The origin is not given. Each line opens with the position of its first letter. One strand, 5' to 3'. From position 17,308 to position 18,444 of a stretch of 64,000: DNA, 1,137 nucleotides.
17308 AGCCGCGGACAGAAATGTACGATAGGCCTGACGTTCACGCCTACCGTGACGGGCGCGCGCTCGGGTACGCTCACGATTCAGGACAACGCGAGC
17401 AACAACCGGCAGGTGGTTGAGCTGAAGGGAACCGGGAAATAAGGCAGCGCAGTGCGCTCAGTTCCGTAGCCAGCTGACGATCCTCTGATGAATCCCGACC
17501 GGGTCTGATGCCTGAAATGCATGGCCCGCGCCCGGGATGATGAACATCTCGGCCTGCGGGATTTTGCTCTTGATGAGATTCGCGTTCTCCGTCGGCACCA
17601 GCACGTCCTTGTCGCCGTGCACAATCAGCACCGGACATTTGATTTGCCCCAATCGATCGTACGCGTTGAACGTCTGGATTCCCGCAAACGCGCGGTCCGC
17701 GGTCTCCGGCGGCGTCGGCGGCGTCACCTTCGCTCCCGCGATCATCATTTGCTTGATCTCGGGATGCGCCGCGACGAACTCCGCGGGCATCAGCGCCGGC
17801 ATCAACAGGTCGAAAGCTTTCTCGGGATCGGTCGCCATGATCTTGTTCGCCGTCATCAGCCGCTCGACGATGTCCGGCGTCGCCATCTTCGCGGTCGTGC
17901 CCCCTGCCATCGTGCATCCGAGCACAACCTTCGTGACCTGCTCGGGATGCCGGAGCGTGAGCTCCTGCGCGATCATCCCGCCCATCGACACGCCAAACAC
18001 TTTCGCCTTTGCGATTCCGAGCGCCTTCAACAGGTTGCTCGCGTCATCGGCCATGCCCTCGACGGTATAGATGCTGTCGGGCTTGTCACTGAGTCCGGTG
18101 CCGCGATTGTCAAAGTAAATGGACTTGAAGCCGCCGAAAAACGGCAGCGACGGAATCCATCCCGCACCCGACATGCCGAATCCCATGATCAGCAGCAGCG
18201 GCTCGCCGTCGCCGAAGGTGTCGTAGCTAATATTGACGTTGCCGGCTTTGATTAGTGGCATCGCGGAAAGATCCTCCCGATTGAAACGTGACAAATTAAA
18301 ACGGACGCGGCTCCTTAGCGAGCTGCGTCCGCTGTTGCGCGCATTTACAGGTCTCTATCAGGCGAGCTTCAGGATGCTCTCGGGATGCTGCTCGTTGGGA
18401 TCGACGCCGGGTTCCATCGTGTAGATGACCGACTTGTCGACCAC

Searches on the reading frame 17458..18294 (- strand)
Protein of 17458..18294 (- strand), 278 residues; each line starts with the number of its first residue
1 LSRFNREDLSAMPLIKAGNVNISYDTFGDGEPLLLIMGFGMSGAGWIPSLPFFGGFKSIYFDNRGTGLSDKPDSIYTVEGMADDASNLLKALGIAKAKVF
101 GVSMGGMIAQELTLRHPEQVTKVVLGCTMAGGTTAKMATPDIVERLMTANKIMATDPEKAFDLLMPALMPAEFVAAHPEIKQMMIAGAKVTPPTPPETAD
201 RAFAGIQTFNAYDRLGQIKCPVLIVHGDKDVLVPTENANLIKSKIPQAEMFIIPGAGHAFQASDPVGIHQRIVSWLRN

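Call 52: search_protein_families(library=pfam, proteins=[window:17458-18294:-], max_evalue=0.00001)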
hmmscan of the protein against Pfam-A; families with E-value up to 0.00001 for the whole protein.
window:17458-18294:- (278 aa): 4 families
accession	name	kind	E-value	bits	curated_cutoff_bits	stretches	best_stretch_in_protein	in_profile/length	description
PF00561.26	Abhydrolase_1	-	3e-29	102.8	25.8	1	32-263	2-243/245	alpha/beta hydrolase fold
PF12146.15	Hydrolase_4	-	5.2e-17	62.4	27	1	55-259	31-233/239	Serine aminopeptidase, S33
PF12697.13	Abhydrolase_6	-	1.6e-14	55.6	26.3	1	38-266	6-212/217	Alpha/beta hydrolase family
PF01738.24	DLH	-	2.2e-06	27.9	21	1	215-265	139-193/217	Dienelactone hydrolase family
